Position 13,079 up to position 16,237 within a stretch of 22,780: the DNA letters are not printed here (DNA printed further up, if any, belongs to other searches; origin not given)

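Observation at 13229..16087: Tail-terminator-like domain fused to an ~820-aa carbohydrate-binding fibre in the neck gene position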

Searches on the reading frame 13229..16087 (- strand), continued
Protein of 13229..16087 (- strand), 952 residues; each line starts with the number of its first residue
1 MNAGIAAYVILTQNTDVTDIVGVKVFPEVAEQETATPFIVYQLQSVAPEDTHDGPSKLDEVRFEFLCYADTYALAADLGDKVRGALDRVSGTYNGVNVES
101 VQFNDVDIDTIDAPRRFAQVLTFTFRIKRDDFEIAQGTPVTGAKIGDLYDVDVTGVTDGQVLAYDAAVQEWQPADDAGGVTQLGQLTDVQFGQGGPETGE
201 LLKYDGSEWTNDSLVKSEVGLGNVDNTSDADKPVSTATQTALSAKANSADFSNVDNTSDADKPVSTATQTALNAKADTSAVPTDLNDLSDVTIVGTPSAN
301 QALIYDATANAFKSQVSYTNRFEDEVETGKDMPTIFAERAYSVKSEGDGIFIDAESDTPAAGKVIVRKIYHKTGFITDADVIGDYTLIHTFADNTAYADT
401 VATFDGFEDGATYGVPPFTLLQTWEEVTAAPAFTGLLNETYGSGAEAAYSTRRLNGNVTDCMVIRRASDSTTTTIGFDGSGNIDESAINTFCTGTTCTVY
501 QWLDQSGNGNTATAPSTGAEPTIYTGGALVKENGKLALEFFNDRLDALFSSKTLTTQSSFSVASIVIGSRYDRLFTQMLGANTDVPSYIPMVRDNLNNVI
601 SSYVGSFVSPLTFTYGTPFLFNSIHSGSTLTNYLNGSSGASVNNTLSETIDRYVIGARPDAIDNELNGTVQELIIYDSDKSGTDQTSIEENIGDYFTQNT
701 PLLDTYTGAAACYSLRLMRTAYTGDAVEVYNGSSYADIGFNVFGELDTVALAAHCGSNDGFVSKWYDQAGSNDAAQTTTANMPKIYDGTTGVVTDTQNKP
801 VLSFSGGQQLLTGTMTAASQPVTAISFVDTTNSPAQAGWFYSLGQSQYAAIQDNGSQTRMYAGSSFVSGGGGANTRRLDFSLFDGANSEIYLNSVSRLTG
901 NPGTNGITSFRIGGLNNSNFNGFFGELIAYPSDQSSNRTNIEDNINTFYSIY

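Call 17: find_encoding_contigs(protein=P0046, flank=10000, max_places=2)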
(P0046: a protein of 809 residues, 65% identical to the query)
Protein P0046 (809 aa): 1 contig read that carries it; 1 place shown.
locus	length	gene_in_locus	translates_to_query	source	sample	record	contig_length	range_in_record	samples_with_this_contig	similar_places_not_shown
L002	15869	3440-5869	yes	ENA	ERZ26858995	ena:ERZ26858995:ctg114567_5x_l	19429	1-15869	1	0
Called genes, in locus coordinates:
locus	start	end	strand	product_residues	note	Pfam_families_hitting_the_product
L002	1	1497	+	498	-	?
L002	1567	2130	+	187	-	PF05135:Phage_connect_1 (weak)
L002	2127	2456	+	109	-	PF05521:Phage_HCP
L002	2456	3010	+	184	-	-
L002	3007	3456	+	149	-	PF11367:Tail_completion_gp17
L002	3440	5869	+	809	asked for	PF09206:ArabFuran-catal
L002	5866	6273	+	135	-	-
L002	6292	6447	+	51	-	-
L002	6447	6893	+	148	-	PF06199:Phage_tail_2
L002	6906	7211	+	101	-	-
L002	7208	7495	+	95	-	-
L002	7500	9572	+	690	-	PF06791:TMP_2 (weak)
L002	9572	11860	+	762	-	-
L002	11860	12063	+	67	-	-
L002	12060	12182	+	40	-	-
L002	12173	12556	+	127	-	PF08291:Peptidase_M15_3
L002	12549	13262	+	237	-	PF00149:Metallophos (weak)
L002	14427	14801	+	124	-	-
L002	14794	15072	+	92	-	-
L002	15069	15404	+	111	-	PF11325:DUF3127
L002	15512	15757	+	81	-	-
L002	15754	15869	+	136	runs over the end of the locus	-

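Call 20: find_encoding_contigs(protein=P0119, flank=10000, max_places=2)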
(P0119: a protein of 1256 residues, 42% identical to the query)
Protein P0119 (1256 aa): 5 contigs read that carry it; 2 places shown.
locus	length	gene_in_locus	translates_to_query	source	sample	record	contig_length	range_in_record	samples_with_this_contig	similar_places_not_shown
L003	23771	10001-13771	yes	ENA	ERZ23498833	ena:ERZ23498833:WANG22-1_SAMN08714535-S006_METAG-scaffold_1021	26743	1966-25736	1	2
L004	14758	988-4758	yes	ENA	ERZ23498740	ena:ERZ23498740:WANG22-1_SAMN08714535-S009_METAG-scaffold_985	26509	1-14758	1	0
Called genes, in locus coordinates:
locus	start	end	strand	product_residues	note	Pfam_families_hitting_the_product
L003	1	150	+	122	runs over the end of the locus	PF08291:Peptidase_M15_3, PF18979:DUF5715 (weak)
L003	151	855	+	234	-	-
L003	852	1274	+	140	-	-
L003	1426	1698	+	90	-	-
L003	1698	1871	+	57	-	-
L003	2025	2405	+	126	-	-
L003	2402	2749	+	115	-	-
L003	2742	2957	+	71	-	-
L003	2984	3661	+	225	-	PF13730:HTH_36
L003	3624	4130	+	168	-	-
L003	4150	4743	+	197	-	PF01555:N6_N4_Mtase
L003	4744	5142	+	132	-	PF05766:NinG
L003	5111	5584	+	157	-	PF07638:Sigma70_ECF (faint), PF08281:Sigma70_r4_2 (weak)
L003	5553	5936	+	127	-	-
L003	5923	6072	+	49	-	-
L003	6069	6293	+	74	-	-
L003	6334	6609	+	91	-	-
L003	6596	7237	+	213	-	PF01170:UPF0020 (faint), PF01555:N6_N4_Mtase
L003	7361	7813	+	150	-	PF02195:ParB_N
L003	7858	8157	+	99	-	-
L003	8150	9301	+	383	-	PF03237:Terminase_6N, PF04466:Terminase_3, PF17288:Terminase_3C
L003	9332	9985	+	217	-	-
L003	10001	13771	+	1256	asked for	PF09206:ArabFuran-catal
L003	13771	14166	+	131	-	-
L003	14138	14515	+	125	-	-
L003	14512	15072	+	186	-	-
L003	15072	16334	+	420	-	-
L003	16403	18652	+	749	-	-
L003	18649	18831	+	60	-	-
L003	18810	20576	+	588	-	-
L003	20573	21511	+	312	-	PF14550:Peptidase_S78_2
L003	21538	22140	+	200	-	-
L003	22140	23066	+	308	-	-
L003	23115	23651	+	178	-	-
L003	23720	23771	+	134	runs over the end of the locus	-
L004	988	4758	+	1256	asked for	PF09206:ArabFuran-catal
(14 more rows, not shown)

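Call 21: find_encoding_contigs(protein=P0088, flank=10000, max_places=2)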
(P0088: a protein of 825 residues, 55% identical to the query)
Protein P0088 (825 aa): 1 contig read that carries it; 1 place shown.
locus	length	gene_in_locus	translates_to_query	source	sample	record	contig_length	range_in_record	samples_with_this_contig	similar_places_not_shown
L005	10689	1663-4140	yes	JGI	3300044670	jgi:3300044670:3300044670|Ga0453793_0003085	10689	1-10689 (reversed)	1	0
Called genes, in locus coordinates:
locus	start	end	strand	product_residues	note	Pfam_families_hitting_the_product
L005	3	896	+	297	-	?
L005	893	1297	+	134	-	-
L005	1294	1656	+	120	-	-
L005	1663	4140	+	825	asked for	PF09206:ArabFuran-catal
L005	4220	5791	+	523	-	-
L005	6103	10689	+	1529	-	?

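Call 45: predict_structure(alignment_id=A2)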
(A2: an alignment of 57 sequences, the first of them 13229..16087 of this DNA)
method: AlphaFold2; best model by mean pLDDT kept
length: 952 residues; sequences in the alignment: 57
mean_pLDDT: 69.4   pTM: 0.41
mean pLDDT of the five models: 69.4, 69.2, 67.1, 66.7, 63.3
residues with pLDDT >= 90: 97; 70-90: 418; 50-70: 251; < 50: 186
segments of 3 or more residues with pLDDT < 50: 30-32, 48-56, 112-115, 131-143, 176-186, 188-212, 214-239, 242-269, 274-291, 299-301, 317-320, 430-435, 578-590, 698-705
pLDDT, mean of each block of 10 residues (from residue 1): 77 87 76 74 63 49 84 84 80 73 74 64 72 37 47 52 59 51 46 42 45 43 35 44 45 37 44 46 41 51 58 53 68 71 72 64 74 82 85 71 74 69 72 51 74 81 94 85 83 94 88 89 89 85 80 74 74 54 44 54 55 73 75 68 52 74 76 85 71 62 57 82 89 94 74 89 92 91 92 83 87 74 86 55 60 69 70 73 84 82 72 76 88 84 75 59
secondary structure, 60 per line:
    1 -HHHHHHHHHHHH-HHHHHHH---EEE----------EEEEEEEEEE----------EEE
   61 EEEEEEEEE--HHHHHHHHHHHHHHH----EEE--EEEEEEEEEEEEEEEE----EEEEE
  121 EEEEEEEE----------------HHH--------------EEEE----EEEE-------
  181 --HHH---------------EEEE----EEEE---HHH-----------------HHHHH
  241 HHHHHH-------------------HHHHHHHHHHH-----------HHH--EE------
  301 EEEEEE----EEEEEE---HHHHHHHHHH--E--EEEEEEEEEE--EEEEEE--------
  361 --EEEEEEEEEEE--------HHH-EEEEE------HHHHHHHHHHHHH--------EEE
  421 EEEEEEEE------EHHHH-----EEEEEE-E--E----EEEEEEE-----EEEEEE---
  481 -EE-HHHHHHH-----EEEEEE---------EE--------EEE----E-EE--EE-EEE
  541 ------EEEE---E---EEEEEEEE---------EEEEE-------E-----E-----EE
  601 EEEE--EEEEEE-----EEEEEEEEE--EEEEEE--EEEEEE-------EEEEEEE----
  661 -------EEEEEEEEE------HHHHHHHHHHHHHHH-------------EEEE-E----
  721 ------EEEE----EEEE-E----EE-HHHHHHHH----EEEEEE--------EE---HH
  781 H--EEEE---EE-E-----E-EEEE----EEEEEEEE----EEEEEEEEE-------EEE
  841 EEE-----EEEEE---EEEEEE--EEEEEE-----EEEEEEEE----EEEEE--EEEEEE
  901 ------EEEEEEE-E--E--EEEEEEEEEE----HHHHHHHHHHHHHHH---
elements in order (helices of 4 or more, strands of 3 or more residues): H2-13 H15-21 E25-27 E38-47 E58-69 H72-86 E91-93 E96-111 E116-128 E162-165 E170-173 E201-204 E209-212 H236-246 H266-276 E301-306 E311-316 H320-329 E335-344 E347-352 E363-373 E386-390 H397-409 E418-428 H436-439 E445-450 E460-466 E472-477 H485-491 E497-502 E522-524 E538-540 E547-550 E558-565 E575-579 E599-604 E607-612 E618-626 E629-634 E637-642 E650-656 E668-676 H683-697 E711-714 E727-730 E735-738 H748-755 E760-765 E784-787 E802-805 E810-817 E822-830 E838-843 E849-853 E857-862 E865-870 E876-883 E888-892 E895-900 E907-913 E921-930 H935-949

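Call 50: fold_search(model_id=the predicted structure, library=pdb)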
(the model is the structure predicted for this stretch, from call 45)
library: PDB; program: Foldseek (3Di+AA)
matches with E <= 10: 1459; with E <= 0.001: 129
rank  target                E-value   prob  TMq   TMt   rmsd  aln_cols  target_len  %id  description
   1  6sxt_A                1.2e-11  1.00  0.23  0.42  17.3       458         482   18  GH54 a-l-arabinofuranosidase soaked with aziridine inhibitor (released 2020-02-26)
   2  1wd3_A                1.8e-11  1.00  0.22  0.40  16.4       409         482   20  Crystal structure of arabinofuranosidase (released 2004-09-14)
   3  6sxr_A                2.5e-11  1.00  0.22  0.40  17.4       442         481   18  E221Q mutant of GH54 a-l-arabinofuranosidase soaked with 4-nitrophenyl a-l-arabinofuranoside (released 2020-02-26)
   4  6sxs_AAA              2.6e-11  1.00  0.21  0.40  18.1       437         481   17  GH54 a-l-arabinofuranosidase soaked with cyclic sulfate inhibitor (released 2020-02-26)
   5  2d43_A                3.4e-11  1.00  0.22  0.42  18.2       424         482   18  Crystal structure of arabinofuranosidase complexed with arabinotriose (released 2006-09-19)
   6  1mr5                  2.2e-09  1.00  0.18  0.26  19.9       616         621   10  Orthorhombic form of Trypanosoma cruzi trans-sialidase (released 2003-03-18)
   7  1ms5_B                3.5e-09  1.00  0.18  0.27  19.7       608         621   11  Triclinic form of Trypanosoma cruzi trans-sialidase, soaked with N-acetylneuraminyl-a-2,3-thio-galactoside (NA-S-Gal) (released 2003-03-25)
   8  1ms8_B                5.6e-09  1.00  0.17  0.25  20.6       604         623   10  Triclinic form of Trypanosoma cruzi trans-sialidase, in complex with 3-deoxy-2,3-dehydro-N-acetylneuraminic acid (DANA (released 2003-03-25)
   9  2ags                  2.9e-08  1.00  0.16  0.24  28.5       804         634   10  Trypanosoma rangeli Sialidase in Complex with 2-Keto-3-deoxy-D-glycero-D-galacto-2,3-difluoro-nononic acid (2,3-difluoro (released 2005-11-22)
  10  1mz5                  3.1e-08  1.00  0.17  0.26  27.5       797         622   10  Trypanosoma rangeli sialidase (released 2002-10-16)
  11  3opz_A                3.8e-08  1.00  0.18  0.26  19.7       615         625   10  Crystal structure of trans-sialidase in complex with the Fab fragment of a neutralizing monoclonal IgG antibody (released 2011-11-09)
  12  1ms9_A                3.8e-08  1.00  0.17  0.25  20.5       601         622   10  Triclinic form of Trypanosoma cruzi trans-sialidase, in complex with lactose (released 2003-03-25)
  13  1ms8_A                4.7e-08  1.00  0.18  0.26  19.7       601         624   11  Triclinic form of Trypanosoma cruzi trans-sialidase, in complex with 3-deoxy-2,3-dehydro-N-acetylneuraminic acid (DANA (released 2003-03-25)
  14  3pjq_A                4.7e-08  1.00  0.18  0.26  20.1       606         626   10  Trypanosoma cruzi trans-sialidase-like inactive isoform (including the natural mutation Tyr342His) in complex with lac (released 2011-06-08)
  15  1ms5_A                4.9e-08  1.00  0.16  0.24  20.3       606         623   10  Triclinic form of Trypanosoma cruzi trans-sialidase, soaked with N-acetylneuraminyl-a-2,3-thio-galactoside (NA-S-Gal) (released 2003-03-25)
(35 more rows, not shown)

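Call 53: search_protein_families(library=phrogs, proteins=[L003:9332-9985:+, L003:14138-14515:+, L003:14512-15072:+, L003:15072-16334:+, L003:16403-18652:+, L003:18810-20576:+, L003:21538-22140:+, L003:22140-23066:+, L003:23115-23651:+, L003:13771-14166:+], max_evalue=0.001)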
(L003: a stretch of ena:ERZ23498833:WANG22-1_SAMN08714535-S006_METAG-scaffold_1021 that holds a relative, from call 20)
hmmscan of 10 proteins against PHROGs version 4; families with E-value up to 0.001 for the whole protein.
L003:9332-9985:+ (217 aa): 1 family
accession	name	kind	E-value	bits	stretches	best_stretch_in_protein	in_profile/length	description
phrog_32199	-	unknown function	6.4e-13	50.2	1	1-168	1-164/175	-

L003:14138-14515:+ (125 aa): 0 families

L003:14512-15072:+ (186 aa): 2 families
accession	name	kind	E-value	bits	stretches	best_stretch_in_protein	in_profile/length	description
phrog_29822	-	unknown function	3.2e-14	54.8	1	14-165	6-153/162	-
phrog_5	-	connector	3.1e-05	24.9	1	3-177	114-214/239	tail completion or Neck1 protein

L003:15072-16334:+ (420 aa): 0 families

L003:16403-18652:+ (749 aa): 1 family
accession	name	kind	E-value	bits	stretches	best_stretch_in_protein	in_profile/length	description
phrog_38559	-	unknown function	1.5e-14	54.3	2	9-143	14-148/754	-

L003:18810-20576:+ (588 aa): 9 families
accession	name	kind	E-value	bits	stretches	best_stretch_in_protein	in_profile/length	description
phrog_21537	-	head and packaging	3.5e-20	73.3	1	61-369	132-436/682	virion structural protein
phrog_1538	-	tail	1.8e-10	41.2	1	186-525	299-708/811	tail length tape measure protein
phrog_20660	-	tail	1.9e-10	40.8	1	21-454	175-604/1106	tail length tape measure protein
phrog_1506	-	tail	3.6e-09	36.2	1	248-518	927-1169/1269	tail length tape measure protein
phrog_9483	-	tail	4.1e-09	36.5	1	311-526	386-589/657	tail length tape measure protein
phrog_58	-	tail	8.2e-08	32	1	65-217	751-955/1544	tail length tape measure protein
phrog_3336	-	tail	2e-07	31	1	12-524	363-956/1051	tail length tape measure protein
phrog_4200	-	tail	0.00036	20.1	1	87-221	406-533/732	tail length tape measure protein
phrog_33195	-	unknown function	0.00087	20.7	0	61-128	16-89/102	-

L003:21538-22140:+ (200 aa): 1 family
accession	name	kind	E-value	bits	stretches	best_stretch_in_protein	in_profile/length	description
phrog_33547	-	unknown function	0.00044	20.3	1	64-143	230-300/357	-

L003:22140-23066:+ (308 aa): 2 families
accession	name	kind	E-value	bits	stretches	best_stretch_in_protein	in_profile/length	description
phrog_11320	-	unknown function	1.6e-22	80.8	1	10-266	10-268/324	-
phrog_1623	-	head and packaging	1.1e-07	32.4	1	74-304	89-300/305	virion structural protein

L003:23115-23651:+ (178 aa): 1 family
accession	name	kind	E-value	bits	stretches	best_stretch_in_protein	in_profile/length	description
phrog_19091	-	unknown function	3.5e-27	96.2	1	2-168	2-163/181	-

L003:13771-14166:+ (131 aa): 0 families

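Call 67: search_protein_families(library=ncbifam, proteins=[window:13229-16087:-], max_evalue=0.01)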
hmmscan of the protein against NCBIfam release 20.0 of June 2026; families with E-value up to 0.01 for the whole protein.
window:13229-16087:- (952 aa): 0 families

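Call 69: find_related_loci(query=A2, collection=genome_contigs, flank=10000)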
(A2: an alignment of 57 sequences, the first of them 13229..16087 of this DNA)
Query A2 (952 aa) in genome_contigs; peptide patterns used: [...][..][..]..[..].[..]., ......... (x = any residue, [..] = any of these).
114 stretches matched a pattern; 2 encode a relative of the query (tblastn E <= 1e-3); 2 distinct loci.
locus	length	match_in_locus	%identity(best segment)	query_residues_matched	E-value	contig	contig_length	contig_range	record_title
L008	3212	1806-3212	34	1-454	4e-52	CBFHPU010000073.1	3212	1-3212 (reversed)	MAG: Pontimonas sp. isolate AGTU_5_bin_30_permissive genome assembly, contig: AGTU_5_bin_30_permissive_c85, whole genome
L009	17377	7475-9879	42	1-952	5e-43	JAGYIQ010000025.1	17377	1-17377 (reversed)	MAG: Pirellulaceae bacterium isolate M30B19 25, whole genome shotgun sequence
